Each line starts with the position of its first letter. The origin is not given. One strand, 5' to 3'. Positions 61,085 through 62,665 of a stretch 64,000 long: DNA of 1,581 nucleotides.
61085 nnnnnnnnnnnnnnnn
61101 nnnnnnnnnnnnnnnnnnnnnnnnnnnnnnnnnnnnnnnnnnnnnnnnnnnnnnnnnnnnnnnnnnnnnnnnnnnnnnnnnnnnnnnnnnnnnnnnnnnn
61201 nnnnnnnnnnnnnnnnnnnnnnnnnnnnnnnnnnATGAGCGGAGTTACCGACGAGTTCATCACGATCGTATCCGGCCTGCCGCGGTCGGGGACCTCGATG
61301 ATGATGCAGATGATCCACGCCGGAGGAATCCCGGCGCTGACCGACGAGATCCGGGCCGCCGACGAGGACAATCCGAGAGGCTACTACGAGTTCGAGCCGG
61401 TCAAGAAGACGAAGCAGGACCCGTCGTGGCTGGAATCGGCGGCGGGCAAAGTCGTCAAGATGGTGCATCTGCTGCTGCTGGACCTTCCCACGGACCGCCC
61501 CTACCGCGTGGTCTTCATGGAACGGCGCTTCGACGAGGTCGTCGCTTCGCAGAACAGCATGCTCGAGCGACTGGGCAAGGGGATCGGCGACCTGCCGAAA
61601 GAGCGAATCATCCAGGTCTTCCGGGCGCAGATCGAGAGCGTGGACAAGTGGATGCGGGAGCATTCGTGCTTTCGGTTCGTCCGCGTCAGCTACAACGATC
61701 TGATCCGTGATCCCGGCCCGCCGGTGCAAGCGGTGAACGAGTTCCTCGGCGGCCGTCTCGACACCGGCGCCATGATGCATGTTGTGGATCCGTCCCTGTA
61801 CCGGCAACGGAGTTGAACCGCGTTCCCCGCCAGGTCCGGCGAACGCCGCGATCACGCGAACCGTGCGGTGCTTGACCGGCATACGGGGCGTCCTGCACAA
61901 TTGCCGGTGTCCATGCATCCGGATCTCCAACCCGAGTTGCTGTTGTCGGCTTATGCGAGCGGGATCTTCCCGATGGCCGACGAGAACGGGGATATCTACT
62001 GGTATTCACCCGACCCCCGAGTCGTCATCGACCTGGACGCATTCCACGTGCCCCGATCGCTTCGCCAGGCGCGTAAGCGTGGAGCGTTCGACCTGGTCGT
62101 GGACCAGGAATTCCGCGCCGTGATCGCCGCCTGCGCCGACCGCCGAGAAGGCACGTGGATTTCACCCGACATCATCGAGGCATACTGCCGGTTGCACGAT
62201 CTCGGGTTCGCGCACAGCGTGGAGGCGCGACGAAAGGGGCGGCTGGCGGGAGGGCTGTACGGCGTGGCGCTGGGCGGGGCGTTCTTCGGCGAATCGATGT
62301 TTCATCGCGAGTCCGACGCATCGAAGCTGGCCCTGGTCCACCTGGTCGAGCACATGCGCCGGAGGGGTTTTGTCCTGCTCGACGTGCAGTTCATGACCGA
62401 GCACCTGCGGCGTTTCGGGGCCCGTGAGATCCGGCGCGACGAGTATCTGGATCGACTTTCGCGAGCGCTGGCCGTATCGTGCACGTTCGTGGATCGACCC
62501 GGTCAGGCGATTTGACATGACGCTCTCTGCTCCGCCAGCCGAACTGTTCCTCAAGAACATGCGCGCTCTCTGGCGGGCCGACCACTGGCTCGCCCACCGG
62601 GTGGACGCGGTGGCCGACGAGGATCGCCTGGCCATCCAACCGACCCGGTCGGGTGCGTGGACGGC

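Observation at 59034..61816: Compact sulfation module: ATP sulfurylase, pAp-phosphatase-type DHH protein and a small sulfotransferase, with no APS kinase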

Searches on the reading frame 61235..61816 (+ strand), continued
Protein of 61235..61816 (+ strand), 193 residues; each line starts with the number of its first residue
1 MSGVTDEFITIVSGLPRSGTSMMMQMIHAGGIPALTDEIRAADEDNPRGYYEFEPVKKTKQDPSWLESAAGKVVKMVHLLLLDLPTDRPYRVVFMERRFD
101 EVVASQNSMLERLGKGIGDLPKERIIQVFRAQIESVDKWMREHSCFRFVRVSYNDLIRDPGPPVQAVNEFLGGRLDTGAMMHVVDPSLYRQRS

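Call 56: search_solved_structures(query=L026:3467-4510:-, max_evalue=0.00001)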
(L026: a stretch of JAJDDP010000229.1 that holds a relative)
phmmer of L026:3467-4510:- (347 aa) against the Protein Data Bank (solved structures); distinct sequences matched with E-value up to 0.00001: 14.
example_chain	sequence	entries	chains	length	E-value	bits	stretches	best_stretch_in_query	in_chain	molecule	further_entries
5j21_A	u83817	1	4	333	3.7e-23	85.4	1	15-331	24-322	Bifunctional oligoribonuclease and PAP phosphatase NrnA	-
5o1u_A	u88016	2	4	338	1.2e-22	83.7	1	14-337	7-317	Phosphodiesterase | TmPDE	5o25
4py9_A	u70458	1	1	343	3.1e-22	82.4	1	27-331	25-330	Putative exopolyphosphatase-related protein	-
3w5w_A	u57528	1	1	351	3.2e-22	82.3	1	27-331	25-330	Putative exopolyphosphatase-related protein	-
5ipp_A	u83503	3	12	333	9e-22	80.8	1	15-331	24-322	Bifunctional oligoribonuclease and PAP phosphatase NrnA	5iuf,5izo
5o4z_A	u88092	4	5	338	2.3e-21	79.5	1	14-337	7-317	DHH/DHHA1-type phosphodiesterase TM1595 | phosphodiesterase TM1595 | phosphodiesterase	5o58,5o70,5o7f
8ioo_A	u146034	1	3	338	6.4e-20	74.8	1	27-337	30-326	RecJ-like protein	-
8iu7_A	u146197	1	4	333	3.4e-19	72.4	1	80-329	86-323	Bifunctional oligoribonuclease and PAP phosphatase NrnA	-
9r7o_A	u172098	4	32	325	9.9e-19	70.9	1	18-333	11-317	DHH family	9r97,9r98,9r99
5cet_A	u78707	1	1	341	4.7e-17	65.4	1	17-328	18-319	Bifunctional oligoribonuclease and PAP phosphatase NrnA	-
5jju_A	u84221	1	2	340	4.7e-17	65.3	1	17-328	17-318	Uncharacterized protein Rv2837c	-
9wbu_B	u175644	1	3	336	6.2e-17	64.9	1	17-327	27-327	Bifunctional oligoribonuclease and PAP phosphatase NrnA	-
4ls9_A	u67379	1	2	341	1.9e-16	63.3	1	19-330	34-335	DHH family protein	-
3dev_A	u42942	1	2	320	2.8e-16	62.8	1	28-327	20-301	SH1221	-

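Call 57: search_solved_structures(query=L080:6073-7230:+, max_evalue=0.00001)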
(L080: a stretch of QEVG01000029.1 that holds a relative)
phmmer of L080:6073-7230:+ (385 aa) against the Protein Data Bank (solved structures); distinct sequences matched with E-value up to 0.00001: 17.
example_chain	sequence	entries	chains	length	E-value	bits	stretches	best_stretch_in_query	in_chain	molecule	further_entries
5o1u_A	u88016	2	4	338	2.7e-34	122.2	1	48-354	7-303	Phosphodiesterase | TmPDE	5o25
5o4z_A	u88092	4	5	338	6.4e-33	117.7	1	48-354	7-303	DHH/DHHA1-type phosphodiesterase TM1595 | phosphodiesterase TM1595 | phosphodiesterase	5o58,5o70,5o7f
8ioo_A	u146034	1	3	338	2.5e-31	112.4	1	57-365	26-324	RecJ-like protein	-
4py9_A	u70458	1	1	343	6.4e-30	107.8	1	54-355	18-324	Putative exopolyphosphatase-related protein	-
3w5w_A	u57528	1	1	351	6.7e-30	107.8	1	54-355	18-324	Putative exopolyphosphatase-related protein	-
5j21_A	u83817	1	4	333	6.1e-25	91.4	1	54-351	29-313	Bifunctional oligoribonuclease and PAP phosphatase NrnA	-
5ipp_A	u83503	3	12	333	1.5e-23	86.9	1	54-351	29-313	Bifunctional oligoribonuclease and PAP phosphatase NrnA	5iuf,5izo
4ls9_A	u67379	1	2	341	1.2e-21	80.7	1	28-364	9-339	DHH family protein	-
5jju_A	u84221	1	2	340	2.3e-21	79.7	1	43-377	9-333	Uncharacterized protein Rv2837c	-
5cet_A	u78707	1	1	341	2.4e-21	79.6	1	43-377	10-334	Bifunctional oligoribonuclease and PAP phosphatase NrnA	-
9wbu_B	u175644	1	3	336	8.7e-21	77.8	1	43-359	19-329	Bifunctional oligoribonuclease and PAP phosphatase NrnA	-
9r7o_A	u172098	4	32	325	5.1e-19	72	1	58-355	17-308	DHH family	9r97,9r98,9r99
8iu7_A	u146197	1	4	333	1e-18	71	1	59-350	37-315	Bifunctional oligoribonuclease and PAP phosphatase NrnA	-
3dev_A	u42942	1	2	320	3.8e-17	65.8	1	50-351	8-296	SH1221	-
9n0l_A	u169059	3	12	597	1.2e-07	34.5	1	50-358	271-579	Cyclic-di-AMP phosphodiesterase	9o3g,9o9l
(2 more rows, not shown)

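Call 59: search_protein_representatives(alignment_id=A1)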
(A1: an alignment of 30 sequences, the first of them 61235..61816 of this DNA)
Query: 30 sequences, 193 profile positions. Proteins with E-value up to 0.001 (for the whole library): 5939; up to 1e-10: 3502; up to 1e-30: 1494. The best 150 are listed.
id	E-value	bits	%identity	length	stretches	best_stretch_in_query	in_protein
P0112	3.0e-95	333.5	-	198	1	5-193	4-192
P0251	2.0e-90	317.8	-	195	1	5-192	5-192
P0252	2.1e-88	311.2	-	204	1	5-193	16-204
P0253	8.0e-86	302.8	-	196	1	3-192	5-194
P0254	1.8e-75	269.0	-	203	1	4-193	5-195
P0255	2.5e-74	265.3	-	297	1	8-193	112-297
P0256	2.6e-74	265.2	-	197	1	1-192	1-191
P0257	3.7e-74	264.7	-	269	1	2-192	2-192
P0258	6.3e-72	257.5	-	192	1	1-192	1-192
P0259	1.6e-71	256.1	-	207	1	4-193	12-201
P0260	1.8e-71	255.9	-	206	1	7-193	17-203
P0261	7.8e-71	253.9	-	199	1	6-192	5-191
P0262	1.5e-70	253.0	-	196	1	5-192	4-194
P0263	2.0e-70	252.6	-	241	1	4-191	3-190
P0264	5.7e-70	251.0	-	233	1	6-192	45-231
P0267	5.2e-69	247.9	-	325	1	6-193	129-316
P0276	2.4e-67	242.5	-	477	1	5-192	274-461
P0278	6.2e-67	241.1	-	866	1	5-193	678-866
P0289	1.7e-64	233.2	-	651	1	4-191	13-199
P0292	7.0e-64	231.2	-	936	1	6-192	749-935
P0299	2.0e-63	229.7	-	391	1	9-192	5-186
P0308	1.8e-62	226.6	-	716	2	5-192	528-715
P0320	1.2e-61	223.9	-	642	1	7-191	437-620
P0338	3.9e-60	219.0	-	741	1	5-192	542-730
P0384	6.8e-58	211.7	-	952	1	7-192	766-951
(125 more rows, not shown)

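Call 60: search_protein_families(library=pfam, proteins=[P0278, P0292, P0384, P0289, P0320, P0308, P0338, P0276, P0267, P0299], max_evalue=0.0001)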
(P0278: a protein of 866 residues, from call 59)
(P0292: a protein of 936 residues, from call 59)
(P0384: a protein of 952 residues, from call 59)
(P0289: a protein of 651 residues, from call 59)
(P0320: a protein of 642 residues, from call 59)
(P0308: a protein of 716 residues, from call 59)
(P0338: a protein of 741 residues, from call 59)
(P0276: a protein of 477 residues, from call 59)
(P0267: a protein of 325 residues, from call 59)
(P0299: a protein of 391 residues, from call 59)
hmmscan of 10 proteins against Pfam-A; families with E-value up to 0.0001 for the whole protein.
P0278 (866 aa): 20 families
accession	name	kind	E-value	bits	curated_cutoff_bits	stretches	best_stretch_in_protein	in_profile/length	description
PF01663.27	Phosphodiest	-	6.6e-29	102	23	1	9-291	1-222/342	Type I phosphodiesterase / nucleotide pyrophosphatase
PF14559.12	TPR_19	-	2.4e-21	76.3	25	1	437-496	2-61/68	Tetratricopeptide repeat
PF00515.34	TPR_1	-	8.1e-19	67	27.8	0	598-628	3-33/34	Tetratricopeptide repeat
PF13432.12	TPR_16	-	1e-17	64.6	32.7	1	533-589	2-58/65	Tetratricopeptide repeat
PF13414.12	TPR_11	-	2.4e-17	62.8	26.8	1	536-576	2-42/42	TPR repeat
PF07719.23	TPR_2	-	3e-16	58.6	27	0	529-561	2-34/34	Tetratricopeptide repeat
PF13424.12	TPR_12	-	1.6e-15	57.5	30.1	2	499-559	15-76/77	Tetratricopeptide repeat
PF13428.12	TPR_14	-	7.1e-13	48.3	23.5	0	532-569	5-42/44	Tetratricopeptide repeat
PF13431.12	TPR_17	-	5.9e-12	45.3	24.4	0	550-577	1-28/34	Tetratricopeptide repeat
PF25063.1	ARM_TT21_C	-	3.9e-11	43.7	35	1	458-547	93-183/209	Tetratricopeptide repeat protein 21 C-terminal ARM domain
PF13469.12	Sulfotransfer_3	-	1.1e-09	39.3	27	0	764-845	126-211/216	Sulfotransferase family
PF13181.12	TPR_8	-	3.2e-09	36.6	25.7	0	599-628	4-33/34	Tetratricopeptide repeat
PF12895.13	ANAPC3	-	6.8e-07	29.9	27.2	0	443-520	6-82/82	Anaphase-promoting complex, cyclosome, subunit 3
PF13176.12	TPR_7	-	9.9e-06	25.7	27.9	0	534-563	5-34/36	Tetratricopeptide repeat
PF25058.1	ARM_TT21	-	1.3e-05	25.6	27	0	454-543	51-143/155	Tetratricopeptide repeat protein 21 ARM repeat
PF00685.33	Sulfotransfer_1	-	8.1e-05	22.6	22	0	684-858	5-193/255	Sulfotransferase domain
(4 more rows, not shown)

P0292 (936 aa): 10 families
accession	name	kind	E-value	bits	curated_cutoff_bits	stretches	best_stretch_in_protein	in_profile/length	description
PF01663.27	Phosphodiest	-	4.4e-29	102.6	23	1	4-293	1-223/342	Type I phosphodiesterase / nucleotide pyrophosphatase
PF14559.12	TPR_19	-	5.1e-14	52.8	25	1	546-593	3-50/68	Tetratricopeptide repeat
PF07719.23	TPR_2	-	2.8e-12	46.2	27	0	575-600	8-33/34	Tetratricopeptide repeat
PF13428.12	TPR_14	-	7.9e-09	35.8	23.5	0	636-678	1-43/44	Tetratricopeptide repeat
PF13414.12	TPR_11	-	2.5e-08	33.9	26.8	0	575-613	1-39/42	TPR repeat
PF13432.12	TPR_16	-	3.1e-08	34.3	32.7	1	573-629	2-58/65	Tetratricopeptide repeat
PF13469.12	Sulfotransfer_3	-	9.7e-08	33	27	0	831-918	123-214/216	Sulfotransferase family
PF00515.34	TPR_1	-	3.9e-07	30.1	27.8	0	575-600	8-33/34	Tetratricopeptide repeat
PF23914.1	TPR_CcmH_CycH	-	1.7e-05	25.1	42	0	563-664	45-149/158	Cytochrome c-type biogenesis protein H TPR domain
PF13431.12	TPR_17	-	7.4e-05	23.2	24.4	0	590-621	1-32/34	Tetratricopeptide repeat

P0384 (952 aa): 4 families
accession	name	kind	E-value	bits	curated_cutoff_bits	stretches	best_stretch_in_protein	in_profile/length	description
PF01663.27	Phosphodiest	-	1.9e-26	93.9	23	1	14-296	2-223/342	Type I phosphodiesterase / nucleotide pyrophosphatase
PF13469.12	Sulfotransfer_3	-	1e-11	46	27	1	850-934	126-214/216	Sulfotransferase family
PF14559.12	TPR_19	-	4.6e-11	43.3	25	1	589-634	1-46/68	Tetratricopeptide repeat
PF13428.12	TPR_14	-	4e-05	24.3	23.5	0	647-690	1-44/44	Tetratricopeptide repeat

P0289 (651 aa): 4 families
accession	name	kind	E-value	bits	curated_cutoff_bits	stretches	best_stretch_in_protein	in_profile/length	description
PF00884.28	Sulfatase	-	1.9e-27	96.8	25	1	222-544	1-297/301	Sulfatase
PF00685.33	Sulfotransfer_1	-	3.6e-13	49.9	22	1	20-204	5-203/255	Sulfotransferase domain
PF13469.12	Sulfotransfer_3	-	9.5e-12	46.1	27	1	69-181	98-212/216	Sulfotransferase family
PF01663.27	Phosphodiest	-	7.1e-07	29.6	23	0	224-265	1-37/342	Type I phosphodiesterase / nucleotide pyrophosphatase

P0320 (642 aa): 18 families
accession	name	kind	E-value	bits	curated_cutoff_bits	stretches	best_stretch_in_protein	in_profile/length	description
PF14559.12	TPR_19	-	4.2e-25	88.3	25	3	267-320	8-61/68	Tetratricopeptide repeat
PF07719.23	TPR_2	-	1.5e-19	68.8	27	1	253-282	4-33/34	Tetratricopeptide repeat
PF13432.12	TPR_16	-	1.7e-19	70.4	32.7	1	257-309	4-55/65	Tetratricopeptide repeat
PF13428.12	TPR_14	-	3.3e-19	67.9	23.5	2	251-293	2-44/44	Tetratricopeptide repeat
PF13414.12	TPR_11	-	1.3e-15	57.2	26.8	1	257-295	1-39/42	TPR repeat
PF00515.34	TPR_1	-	2.3e-15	56.1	27.8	1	257-282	8-33/34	Tetratricopeptide repeat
PF13174.12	TPR_6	-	1.2e-13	51.1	26.3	0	254-283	4-33/33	Tetratricopeptide repeat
PF13181.12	TPR_8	-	2.1e-13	49.7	25.7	0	254-282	5-33/34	Tetratricopeptide repeat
PF13431.12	TPR_17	-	1e-11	44.6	24.4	0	273-304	2-32/34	Tetratricopeptide repeat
PF13424.12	TPR_12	-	7e-10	39.4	30.1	1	254-306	7-67/77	Tetratricopeptide repeat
PF13176.12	TPR_7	-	3.7e-08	33.3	27.9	0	256-282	5-31/36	Tetratricopeptide repeat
PF23914.1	TPR_CcmH_CycH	-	5.5e-08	33.2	42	1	256-307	56-107/158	Cytochrome c-type biogenesis protein H TPR domain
PF12895.13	ANAPC3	-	1e-07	32.6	27.2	0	221-275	28-81/82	Anaphase-promoting complex, cyclosome, subunit 3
PF20308.4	TPR-S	-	1.2e-06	29.4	27.6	0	309-382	14-81/102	Tetratricopeptide Repeats-Sensor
PF12569.14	NatA_aux_su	-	2.6e-06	27.1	33.3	0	224-310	12-98/515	N-terminal acetyltransferase A, auxiliary subunit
PF13469.12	Sulfotransfer_3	-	4.9e-05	24.1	27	0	441-483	3-31/216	Sulfotransferase family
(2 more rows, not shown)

P0308 (716 aa): 20 families
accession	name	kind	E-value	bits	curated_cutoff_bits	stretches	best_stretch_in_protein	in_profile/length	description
PF14559.12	TPR_19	-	1e-22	80.7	25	2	370-412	5-47/68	Tetratricopeptide repeat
PF00515.34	TPR_1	-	7.9e-20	70.2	27.8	1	361-389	6-34/34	Tetratricopeptide repeat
PF13432.12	TPR_16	-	2.3e-19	69.9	32.7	1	328-387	3-62/65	Tetratricopeptide repeat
PF07719.23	TPR_2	-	4.3e-19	67.4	27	1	424-456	1-33/34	Tetratricopeptide repeat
PF13181.12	TPR_8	-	5.2e-14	51.6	25.7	1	358-388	3-33/34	Tetratricopeptide repeat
PF13428.12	TPR_14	-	1.4e-12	47.4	23.5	0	361-398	6-43/44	Tetratricopeptide repeat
PF13174.12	TPR_6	-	5.3e-12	46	26.3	0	425-452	1-28/33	Tetratricopeptide repeat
PF13424.12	TPR_12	-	7.8e-12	45.7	30.1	1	359-418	6-73/77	Tetratricopeptide repeat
PF12895.13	ANAPC3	-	2.2e-11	44.3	27.2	1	370-448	3-80/82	Anaphase-promoting complex, cyclosome, subunit 3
PF00685.33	Sulfotransfer_1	-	2.7e-11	43.8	22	1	533-708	4-193/255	Sulfotransferase domain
PF13469.12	Sulfotransfer_3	-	1e-09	39.4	27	0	612-699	124-215/216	Sulfotransferase family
PF13176.12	TPR_7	-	2e-09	37.2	27.9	0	209-230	3-24/36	Tetratricopeptide repeat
PF13414.12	TPR_11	-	1.6e-07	31.4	26.8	1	363-403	1-41/42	TPR repeat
PF23914.1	TPR_CcmH_CycH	-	7e-07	29.7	42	1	353-456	47-153/158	Cytochrome c-type biogenesis protein H TPR domain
PF01663.27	Phosphodiest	-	1.9e-06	28.1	23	1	1-71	163-222/342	Type I phosphodiesterase / nucleotide pyrophosphatase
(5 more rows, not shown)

P0338 (741 aa): 10 families
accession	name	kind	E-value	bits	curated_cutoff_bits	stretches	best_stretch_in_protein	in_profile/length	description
PF07719.23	TPR_2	-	2e-13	49.8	27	0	435-466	1-32/34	Tetratricopeptide repeat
PF14559.12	TPR_19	-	4.7e-12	46.5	25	0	231-281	1-51/68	Tetratricopeptide repeat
PF01663.27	Phosphodiest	-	3.6e-09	37.1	23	1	8-88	152-223/342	Type I phosphodiesterase / nucleotide pyrophosphatase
PF00685.33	Sulfotransfer_1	-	4.5e-09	36.5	22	1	547-722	4-192/255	Sulfotransferase domain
PF13432.12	TPR_16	-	7.6e-09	36.3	32.7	0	407-466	3-62/65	Tetratricopeptide repeat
PF13469.12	Sulfotransfer_3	-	1.6e-08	35.5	27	0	627-710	125-211/216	Sulfotransferase family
PF00515.34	TPR_1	-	2e-08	34.2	27.8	0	435-466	1-32/34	Tetratricopeptide repeat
PF13181.12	TPR_8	-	4.2e-05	23.8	25.7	0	436-466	2-32/34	Tetratricopeptide repeat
PF12895.13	ANAPC3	-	5.5e-05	23.8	27.2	1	385-459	7-80/82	Anaphase-promoting complex, cyclosome, subunit 3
PF13428.12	TPR_14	-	6.3e-05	23.7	23.5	0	435-475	1-41/44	Tetratricopeptide repeat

P0276 (477 aa): 16 families
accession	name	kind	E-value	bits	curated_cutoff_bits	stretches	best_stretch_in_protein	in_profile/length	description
PF07719.23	TPR_2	-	8.9e-17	60.2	27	0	172-205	1-34/34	Tetratricopeptide repeat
PF13414.12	TPR_11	-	5.9e-15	55.1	26.8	0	111-149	1-39/42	TPR repeat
PF14559.12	TPR_19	-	2.7e-13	50.4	25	1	81-141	2-62/68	Tetratricopeptide repeat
PF13469.12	Sulfotransfer_3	-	1.1e-12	49.1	27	1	360-443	126-213/216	Sulfotransferase family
PF13181.12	TPR_8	-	4.6e-11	42.4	25.7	0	74-102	5-33/34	Tetratricopeptide repeat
PF00515.34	TPR_1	-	6.8e-11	42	27.8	0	173-205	2-34/34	Tetratricopeptide repeat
PF13431.12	TPR_17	-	9.7e-11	41.5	24.4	0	195-227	2-33/34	Tetratricopeptide repeat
PF13428.12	TPR_14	-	2.5e-08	34.2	23.5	0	172-215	1-44/44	Tetratricopeptide repeat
PF13176.12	TPR_7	-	6.6e-07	29.4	27.9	0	107-136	2-33/36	Tetratricopeptide repeat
PF12895.13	ANAPC3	-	6.2e-06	26.8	27.2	0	135-196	23-80/82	Anaphase-promoting complex, cyclosome, subunit 3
PF13174.12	TPR_6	-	1.3e-05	26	26.3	0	108-129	4-25/33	Tetratricopeptide repeat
PF00685.33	Sulfotransfer_1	-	1.5e-05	24.9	22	1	280-453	5-192/255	Sulfotransferase domain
PF23914.1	TPR_CcmH_CycH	-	2.9e-05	24.4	42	0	110-162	56-110/158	Cytochrome c-type biogenesis protein H TPR domain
PF13424.12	TPR_12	-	3.5e-05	24.3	30.1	0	70-132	3-73/77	Tetratricopeptide repeat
PF13432.12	TPR_16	-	5.2e-05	24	32.7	0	143-205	2-64/65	Tetratricopeptide repeat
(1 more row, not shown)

P0267 (325 aa): 4 families
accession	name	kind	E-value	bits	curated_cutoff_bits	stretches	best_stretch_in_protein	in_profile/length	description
PF13469.12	Sulfotransfer_3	-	5.1e-13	50.2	27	1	214-295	126-211/216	Sulfotransferase family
PF07719.23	TPR_2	-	2.9e-06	27.4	27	1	15-46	2-33/34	Tetratricopeptide repeat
PF13428.12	TPR_14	-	4.4e-05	24.2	23.5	0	16-55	3-42/44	Tetratricopeptide repeat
PF00515.34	TPR_1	-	7.2e-05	22.9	27.8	0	16-47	3-34/34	Tetratricopeptide repeat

P0299 (391 aa): 4 families
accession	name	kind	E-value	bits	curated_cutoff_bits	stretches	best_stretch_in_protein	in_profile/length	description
PF01583.26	APS_kinase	-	1e-63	214.4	21.1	1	216-364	1-152/152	Adenylylsulphate kinase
PF13469.12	Sulfotransfer_3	-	1.2e-12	48.9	27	1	87-171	126-216/216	Sulfotransferase family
PF13671.12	AAA_33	-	9.1e-06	26.5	27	1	219-284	1-65/143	AAA domain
PF13238.12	AAA_18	-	2.9e-05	24.9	29.4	0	223-257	4-29/128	AAA domain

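Call 66: find_encoding_contigs(protein=P0299, flank=8000, max_places=3)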
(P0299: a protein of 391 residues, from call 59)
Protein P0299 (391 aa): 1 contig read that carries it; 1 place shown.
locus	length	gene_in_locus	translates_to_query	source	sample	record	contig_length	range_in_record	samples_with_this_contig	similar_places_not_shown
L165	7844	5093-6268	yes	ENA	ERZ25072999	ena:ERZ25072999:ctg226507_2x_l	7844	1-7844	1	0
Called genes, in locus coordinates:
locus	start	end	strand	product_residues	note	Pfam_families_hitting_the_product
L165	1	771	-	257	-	?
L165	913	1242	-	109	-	-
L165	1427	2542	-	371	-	PF02729:OTCace_N, PF00185:OTCace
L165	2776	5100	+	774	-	PF00884:Sulfatase, PF01663:Phosphodiest (faint), PF16347:SGSH_C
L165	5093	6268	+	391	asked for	PF13469:Sulfotransfer_3 (weak), PF01583:APS_kinase, PF13671:AAA_33 (faint)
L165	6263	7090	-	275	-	-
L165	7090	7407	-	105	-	-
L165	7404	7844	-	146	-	?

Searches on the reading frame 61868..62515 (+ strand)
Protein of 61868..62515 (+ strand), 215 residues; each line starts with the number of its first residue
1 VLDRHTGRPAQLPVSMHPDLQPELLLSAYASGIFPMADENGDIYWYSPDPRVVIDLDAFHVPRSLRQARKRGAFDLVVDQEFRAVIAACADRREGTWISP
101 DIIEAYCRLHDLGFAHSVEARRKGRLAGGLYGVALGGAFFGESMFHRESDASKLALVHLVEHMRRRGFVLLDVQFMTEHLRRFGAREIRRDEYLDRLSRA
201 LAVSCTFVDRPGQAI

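Call 3: search_protein_families(library=pfam, proteins=[window:61868-62515:+], max_evalue=0.01)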
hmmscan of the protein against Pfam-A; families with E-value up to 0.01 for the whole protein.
window:61868-62515:+ (215 aa): 1 family
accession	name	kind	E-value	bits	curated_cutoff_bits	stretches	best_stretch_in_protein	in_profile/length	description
PF03588.20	Leu_Phe_trans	-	3.6e-70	235.3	22.7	1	22-188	1-170/171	Leucyl/phenylalanyl-tRNA protein transferase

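Call 4: search_protein_families(library=ncbifam, proteins=[window:61868-62515:+], max_evalue=0.01)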
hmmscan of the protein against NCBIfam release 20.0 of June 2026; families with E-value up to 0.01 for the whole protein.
window:61868-62515:+ (215 aa): 1 family
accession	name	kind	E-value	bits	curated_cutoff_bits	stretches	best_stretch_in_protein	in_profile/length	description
TIGR00667.1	aat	equivalog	9.5e-64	214.4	143.55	1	20-208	2-190/193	leucyl/phenylalanyl-tRNA--protein transferase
